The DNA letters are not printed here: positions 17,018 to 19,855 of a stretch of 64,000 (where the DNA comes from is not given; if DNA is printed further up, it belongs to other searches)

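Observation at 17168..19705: Histidine kinase whose sensor region is a complete ABC-transporter ATPase domain (NBD-GAF-GAF-HisKA-HATPase)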

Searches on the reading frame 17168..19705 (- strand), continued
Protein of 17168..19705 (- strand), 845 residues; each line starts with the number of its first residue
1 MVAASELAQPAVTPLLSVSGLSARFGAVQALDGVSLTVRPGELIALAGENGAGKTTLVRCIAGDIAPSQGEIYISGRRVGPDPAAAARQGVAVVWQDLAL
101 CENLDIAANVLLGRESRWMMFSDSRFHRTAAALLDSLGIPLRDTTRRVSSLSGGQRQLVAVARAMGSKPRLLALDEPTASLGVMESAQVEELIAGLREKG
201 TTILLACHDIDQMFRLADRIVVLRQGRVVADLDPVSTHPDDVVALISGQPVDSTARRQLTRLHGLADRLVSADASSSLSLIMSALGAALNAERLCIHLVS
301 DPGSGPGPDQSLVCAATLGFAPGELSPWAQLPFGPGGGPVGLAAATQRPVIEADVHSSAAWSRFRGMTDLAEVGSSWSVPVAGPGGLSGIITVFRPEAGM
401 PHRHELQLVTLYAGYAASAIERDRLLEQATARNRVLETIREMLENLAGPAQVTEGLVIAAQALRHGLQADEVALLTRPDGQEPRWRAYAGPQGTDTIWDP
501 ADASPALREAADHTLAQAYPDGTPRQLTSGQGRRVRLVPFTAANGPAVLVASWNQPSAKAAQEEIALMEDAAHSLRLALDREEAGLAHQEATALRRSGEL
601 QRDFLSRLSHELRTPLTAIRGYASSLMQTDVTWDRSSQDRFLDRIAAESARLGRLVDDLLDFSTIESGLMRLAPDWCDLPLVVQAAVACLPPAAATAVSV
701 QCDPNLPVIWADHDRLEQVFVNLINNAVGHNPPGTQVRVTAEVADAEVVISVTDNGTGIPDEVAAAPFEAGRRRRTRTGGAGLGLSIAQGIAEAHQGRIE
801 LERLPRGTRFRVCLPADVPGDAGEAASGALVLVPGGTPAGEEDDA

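Call 15: find_related_loci(query=window:17168-19705:-, collection=genome_contigs, flank=10000)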
Query window:17168-19705:- (845 aa) in genome_contigs; peptide patterns used: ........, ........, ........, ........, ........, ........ (x = any residue, [..] = any of these).
206 stretches matched a pattern; 182 encode a relative of the query (tblastn E <= 1e-3); the best 80 are kept; 80 distinct loci.
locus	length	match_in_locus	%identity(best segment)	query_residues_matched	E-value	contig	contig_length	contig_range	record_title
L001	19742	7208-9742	97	1-845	0e+0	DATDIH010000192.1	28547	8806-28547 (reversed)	MAG TPA_asm: Streptosporangiaceae bacterium isolate SMAG_U299 k141_540955, whole genome shotgun sequence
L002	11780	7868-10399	97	1-845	0e+0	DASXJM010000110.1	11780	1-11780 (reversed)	MAG TPA_asm: Streptosporangiaceae bacterium isolate SMAG_U5248 k141_6630, whole genome shotgun sequence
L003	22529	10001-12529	86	1-845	0e+0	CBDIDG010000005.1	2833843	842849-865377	MAG: Streptosporangiaceae bacterium isolate c726aee4-92dd-44ca-935b-08ce92833630 genome assembly, contig: contig_5, whol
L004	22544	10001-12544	86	1-839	0e+0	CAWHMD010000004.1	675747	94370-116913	MAG: uncultured Actinomycetes bacterium isolate MFD09603.bin.1.32 genome assembly, contig: contig_1906, whole genome sho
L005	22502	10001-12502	80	1-840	0e+0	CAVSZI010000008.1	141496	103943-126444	MAG: uncultured Actinomycetes bacterium isolate MFD05502.bin.1.143 genome assembly, contig: contig_17387, whole genome s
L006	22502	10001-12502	80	1-840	0e+0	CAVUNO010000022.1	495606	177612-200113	MAG: uncultured Actinomycetes bacterium isolate MFD02579.bin.1.52 genome assembly, contig: contig_4241, whole genome sho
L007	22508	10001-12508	79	1-842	0e+0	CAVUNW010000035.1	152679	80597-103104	MAG: uncultured Actinomycetes bacterium isolate MFD02579.bin.1.65 genome assembly, contig: contig_21372, whole genome sh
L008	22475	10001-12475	79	1-837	0e+0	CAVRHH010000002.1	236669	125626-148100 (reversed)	MAG: uncultured Actinomycetes bacterium isolate MFD05580.bin.1.134 genome assembly, contig: contig_13142, whole genome s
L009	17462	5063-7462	71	14-817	0e+0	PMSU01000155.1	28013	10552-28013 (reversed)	MAG: Actinomycetota bacterium isolate palsa_505 73.20110700_P1S.16_contig_4160, whole genome shotgun sequence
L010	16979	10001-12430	71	15-817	0e+0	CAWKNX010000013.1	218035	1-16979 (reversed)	MAG: uncultured Actinomycetota bacterium isolate MFD00991.bin.1.10 genome assembly, contig: contig_41957, whole genome s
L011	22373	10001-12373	71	14-817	0e+0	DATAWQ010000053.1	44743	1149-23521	MAG TPA_asm: Streptosporangiaceae bacterium isolate SMAG_U5629 k141_773786, whole genome shotgun sequence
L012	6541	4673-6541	88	1-627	0e+0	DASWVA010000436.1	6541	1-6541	MAG TPA_asm: Streptosporangiaceae bacterium isolate SMAG_U3617 k141_361517, whole genome shotgun sequence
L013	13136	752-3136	71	9-817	0e+0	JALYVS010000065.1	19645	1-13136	MAG: Actinomycetota bacterium isolate LAG bin49 SD1463_NODE_887_length_19645_cov_2.127831, whole genome shotgun sequence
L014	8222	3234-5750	66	14-826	0e+0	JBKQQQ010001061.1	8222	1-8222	MAG: Streptosporangiaceae bacterium isolate MGr2D2E2F__bin_108 MGr2D2E2F_000000225183, whole genome shotgun sequence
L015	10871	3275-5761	68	14-817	0e+0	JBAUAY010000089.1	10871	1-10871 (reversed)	MAG: Streptosporangiaceae bacterium isolate MFD10888_ilm_asm_bin15 k127_178813, whole genome shotgun sequence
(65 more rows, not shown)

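Call 44: predict_structure(alignment_id=A1)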
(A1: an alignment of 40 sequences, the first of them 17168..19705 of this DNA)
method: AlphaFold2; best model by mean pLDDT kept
length: 845 residues; sequences in the alignment: 40
mean_pLDDT: 71.3   pTM: 0.35
mean pLDDT of the five models: 71.3, 70.5, 70.1, 67.6, 67.2
residues with pLDDT >= 90: 105; 70-90: 414; 50-70: 182; < 50: 144
segments of 3 or more residues with pLDDT < 50: 1-10, 103-113, 115-126, 250-274, 428-436, 445-448, 494-496, 588-602, 665-673, 771-780, 819-845
pLDDT, mean of each block of 10 residues (from residue 1): 35 84 82 91 86 80 87 89 82 69 47 47 53 69 57 69 77 79 73 84 86 88 87 83 72 38 33 56 80 88 57 87 81 90 90 88 79 88 82 90 82 75 53 47 50 74 82 84 84 57 81 72 59 81 84 70 75 79 55 38 52 64 67 67 66 57 48 64 83 85 83 81 83 86 89 85 66 46 71 84 88 74 30 30 35
secondary structure, 60 per line:
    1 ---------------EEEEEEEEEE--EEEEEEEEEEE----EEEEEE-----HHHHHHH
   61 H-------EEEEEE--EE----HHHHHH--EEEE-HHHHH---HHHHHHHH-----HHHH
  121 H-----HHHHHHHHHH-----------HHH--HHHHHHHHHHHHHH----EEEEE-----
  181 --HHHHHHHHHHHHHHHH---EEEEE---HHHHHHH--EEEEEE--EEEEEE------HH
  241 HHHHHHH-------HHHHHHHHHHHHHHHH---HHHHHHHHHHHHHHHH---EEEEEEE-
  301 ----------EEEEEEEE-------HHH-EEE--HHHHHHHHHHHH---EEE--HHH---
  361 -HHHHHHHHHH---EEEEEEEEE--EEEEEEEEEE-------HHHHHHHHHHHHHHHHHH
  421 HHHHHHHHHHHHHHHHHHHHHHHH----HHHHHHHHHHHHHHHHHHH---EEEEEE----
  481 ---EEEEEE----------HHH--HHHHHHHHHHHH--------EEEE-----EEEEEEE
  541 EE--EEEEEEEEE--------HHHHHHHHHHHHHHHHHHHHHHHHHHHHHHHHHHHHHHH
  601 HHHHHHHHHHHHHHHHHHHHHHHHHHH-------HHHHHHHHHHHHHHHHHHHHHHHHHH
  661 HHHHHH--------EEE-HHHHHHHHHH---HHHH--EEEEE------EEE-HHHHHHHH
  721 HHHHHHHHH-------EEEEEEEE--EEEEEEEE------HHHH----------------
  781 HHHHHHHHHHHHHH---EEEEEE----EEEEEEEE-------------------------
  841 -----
elements in order (helices of 4 or more, strands of 3 or more residues): E16-25 E28-38 E43-48 H54-61 E69-74 H83-88 E91-94 H96-100 H104-111 H117-121 H127-136 H153-166 E171-175 H183-198 E202-206 H210-216 E219-224 E227-232 H239-247 H255-270 H274-289 E293-299 E311-318 E330-332 H335-346 E350-352 H362-371 E375-383 E386-395 H403-444 H449-467 E471-476 E484-489 H505-516 E525-528 E534-542 E545-553 H562-627 H635-666 E675-677 H679-688 H692-695 E698-702 E709-711 H713-729 E737-744 E747-754 H761-764 H781-794 E798-803 E808-815

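Call 48: search_protein_representatives(protein=window:17168-19705:-)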
Query: 845 residues. Proteins with E-value up to 0.001 (for the whole library): 1814321; up to 1e-10: 884327; up to 1e-30: 19001. The best 150 are listed.
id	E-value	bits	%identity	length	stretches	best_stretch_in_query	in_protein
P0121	0.0e+00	1162.3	72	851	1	8-820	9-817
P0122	2.0e-209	714.4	51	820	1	12-825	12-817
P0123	1.7e-205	701.4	53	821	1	16-821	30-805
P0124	2.0e-196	671.4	49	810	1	10-823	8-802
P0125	1.2e-194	665.5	54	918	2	13-747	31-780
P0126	2.4e-193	661.3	52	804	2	12-495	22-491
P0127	9.1e-193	659.3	52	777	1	27-819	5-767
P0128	9.8e-193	659.2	61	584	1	259-839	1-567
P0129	2.0e-192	658.2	55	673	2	11-422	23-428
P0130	3.4e-191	654.1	48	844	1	10-822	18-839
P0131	1.1e-186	639.2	45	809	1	13-832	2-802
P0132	1.2e-185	635.8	67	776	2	81-532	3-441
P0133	2.3e-184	631.6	49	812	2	373-820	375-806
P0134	2.8e-184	631.3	65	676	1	11-524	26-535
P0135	7.8e-184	629.8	73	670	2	38-357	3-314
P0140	3.1e-176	604.6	45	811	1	11-817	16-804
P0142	1.8e-174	598.9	45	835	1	13-829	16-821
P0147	1.3e-167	576.1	43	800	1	13-822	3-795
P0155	7.7e-145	500.8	42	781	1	30-817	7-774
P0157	4.1e-143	495.1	41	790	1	16-817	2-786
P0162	3.4e-138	478.8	41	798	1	10-818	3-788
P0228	1.4e-72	261.8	40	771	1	10-643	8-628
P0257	2.1e-66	241.4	41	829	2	11-257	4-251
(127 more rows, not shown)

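Call 49: list_cluster_members(proteins=[P0131, P0140, P0142, P0147, P0155, P0157, P0162, P0257, P0228, P0122])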
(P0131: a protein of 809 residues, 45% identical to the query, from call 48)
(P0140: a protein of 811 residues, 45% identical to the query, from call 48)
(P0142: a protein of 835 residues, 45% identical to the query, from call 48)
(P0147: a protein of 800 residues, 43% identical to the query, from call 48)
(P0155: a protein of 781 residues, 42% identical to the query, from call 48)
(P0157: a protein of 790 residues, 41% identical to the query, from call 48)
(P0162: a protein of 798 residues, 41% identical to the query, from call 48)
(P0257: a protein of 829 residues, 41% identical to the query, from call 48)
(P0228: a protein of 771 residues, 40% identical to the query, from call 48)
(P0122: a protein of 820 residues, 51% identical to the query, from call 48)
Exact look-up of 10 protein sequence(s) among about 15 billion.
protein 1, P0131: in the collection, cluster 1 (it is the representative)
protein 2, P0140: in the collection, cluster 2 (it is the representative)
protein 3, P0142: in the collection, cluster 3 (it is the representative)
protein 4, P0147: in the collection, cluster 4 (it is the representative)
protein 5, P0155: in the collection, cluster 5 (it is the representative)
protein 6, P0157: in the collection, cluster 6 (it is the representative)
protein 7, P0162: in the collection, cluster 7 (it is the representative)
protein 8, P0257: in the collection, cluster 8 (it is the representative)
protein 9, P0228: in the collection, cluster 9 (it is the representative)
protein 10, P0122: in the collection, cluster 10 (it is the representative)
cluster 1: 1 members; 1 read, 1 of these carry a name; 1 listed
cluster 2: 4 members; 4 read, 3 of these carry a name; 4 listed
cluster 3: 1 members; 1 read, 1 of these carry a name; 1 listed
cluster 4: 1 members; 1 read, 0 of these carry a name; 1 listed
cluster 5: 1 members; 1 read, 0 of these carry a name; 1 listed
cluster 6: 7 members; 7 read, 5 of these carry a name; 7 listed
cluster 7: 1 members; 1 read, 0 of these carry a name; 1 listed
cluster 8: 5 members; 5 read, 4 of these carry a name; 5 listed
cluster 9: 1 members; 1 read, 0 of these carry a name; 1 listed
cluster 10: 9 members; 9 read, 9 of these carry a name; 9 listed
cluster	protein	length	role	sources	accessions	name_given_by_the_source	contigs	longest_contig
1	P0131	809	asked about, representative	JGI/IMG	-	ABC-type multidrug transport system ATPase subunit/signal transduction histidine kinase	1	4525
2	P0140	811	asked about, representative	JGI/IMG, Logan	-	signal transduction histidine kinase/ABC-type multidrug transport system ATPase subunit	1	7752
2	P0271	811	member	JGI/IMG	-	signal transduction histidine kinase/ABC-type multidrug transport system ATPase subunit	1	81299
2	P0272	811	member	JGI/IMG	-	signal transduction histidine kinase/ABC-type multidrug transport system ATPase subunit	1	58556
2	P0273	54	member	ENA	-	-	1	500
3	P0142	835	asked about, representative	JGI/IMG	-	ABC-type multidrug transport system ATPase subunit/signal transduction histidine kinase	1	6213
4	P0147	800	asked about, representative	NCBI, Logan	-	-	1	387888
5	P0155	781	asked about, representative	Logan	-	-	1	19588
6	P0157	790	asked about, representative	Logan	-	-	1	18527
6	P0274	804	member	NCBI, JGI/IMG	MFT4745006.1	MAG: ABC-type multidrug transport system ATPase subunit/signal transduction histidine ... | ABC-type multidrug transport system ATPase subunit/signal transduction histidine kinase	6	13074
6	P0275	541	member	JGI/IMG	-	signal transduction histidine kinase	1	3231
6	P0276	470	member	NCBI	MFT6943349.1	MAG: signal transduction histidine kinase, partial [Nitriliruptoraceae bacterium]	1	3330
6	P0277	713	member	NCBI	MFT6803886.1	MAG: signal transduction histidine kinase/ABC-type cobalamin, partial [Nitriliruptoraceae ...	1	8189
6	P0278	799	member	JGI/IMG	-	ABC-type multidrug transport system ATPase subunit/signal transduction histidine kinase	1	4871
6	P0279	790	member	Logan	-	-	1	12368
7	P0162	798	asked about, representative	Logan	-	-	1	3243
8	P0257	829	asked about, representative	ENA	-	-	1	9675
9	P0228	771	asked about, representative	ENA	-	-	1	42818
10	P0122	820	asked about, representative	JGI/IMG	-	ABC-type multidrug transport system ATPase subunit/signal transduction histidine kinase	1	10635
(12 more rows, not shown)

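Call 50: fold_search(model_id=the predicted structure, library=pdb)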
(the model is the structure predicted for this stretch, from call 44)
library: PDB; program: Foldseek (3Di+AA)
matches with E <= 10: 1958; with E <= 0.001: 1710
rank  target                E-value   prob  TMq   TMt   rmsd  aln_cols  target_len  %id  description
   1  9eut_A                3.3e-21  1.00  0.18  0.21  23.5       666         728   18  Cryo-EM structure of the full-length Pseudomonas aeruginosa bacteriophytochrome in its Pr state (released 2024-09-04)
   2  8upk_A                6.4e-19  1.00  0.19  0.21  23.6       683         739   17  Pr/Pfr heterodimer (hybrid) state of Stigmatella aurantiaca bacteriophytochrome 2 (released 2024-09-25)
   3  9a5d_A                6.0e-18  1.00  0.24  0.32  42.5       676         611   18  Integrative model of WALK-YYCH by crosslinking MS and deep learning (released 2024-09-18)
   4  5x3x_A                2.1e-17  1.00  0.25  0.68   5.5       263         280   31  2.8A resolution structure of a cobalt energy-coupling factor transporter-CbiMQO (released 2017-04-05)
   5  6rh0_B                1.1e-16  1.00  0.21  0.63   6.4       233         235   36  Revisiting pH-gated conformational switch. Complex HK853-RR468 pH 5.5 (released 2020-02-19)
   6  9j4r_B                1.5e-16  1.00  0.24  0.56   4.4       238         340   36  Cryo-EM structure of ferric ion importer, FbpBC, from Thermus thermophilus (released 2025-08-13)
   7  3puy_B                1.8e-16  1.00  0.22  0.50   4.5       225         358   28  Crystal Structure of an outward-facing MBP-Maltose transporter complex bound to AMP-PNP after crystal soaking of the p (released 2011-05-18)
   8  5x40_A                2.0e-16  1.00  0.25  0.68   5.6       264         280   34  Structure of a CbiO dimer bound with AMPPCP (released 2017-04-05)
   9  5x3x_a                2.3e-16  1.00  0.25  0.68   5.5       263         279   32  2.8A resolution structure of a cobalt energy-coupling factor transporter-CbiMQO (released 2017-04-05)
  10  4yer_B                2.4e-16  1.00  0.23  0.66   4.2       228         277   28  Crystal structure of an ABC transporter ATP-binding protein (TM_1403) from Thermotoga maritima MSB8 at 2.35 A resoluti (released 2015-03-11)
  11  3tuz_H                2.4e-16  1.00  0.23  0.54  13.5       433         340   18  Inward facing conformations of the MetNI methionine ABC transporter: CY5 SeMet soak crystal form (released 2011-11-30)
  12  2r6g_B                2.5e-16  1.00  0.22  0.49   4.5       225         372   28  The Crystal Structure of the E. coli Maltose Transporter (released 2007-11-27)
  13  4yer_A                2.8e-16  1.00  0.23  0.65   4.0       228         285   28  Crystal structure of an ABC transporter ATP-binding protein (TM_1403) from Thermotoga maritima MSB8 at 2.35 A resoluti (released 2015-03-11)
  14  3dge_A                3.1e-16  1.00  0.21  0.62   6.3       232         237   36  Structure of a histidine kinase-response regulator complex reveals insights into Two-component signaling and a novel c (released 2009-07-07)
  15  5x41_C                4.4e-16  1.00  0.24  0.71   4.3       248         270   33  3.5A resolution structure of a cobalt energy-coupling factor transporter using LCP method-CbiMQO (released 2017-04-19)
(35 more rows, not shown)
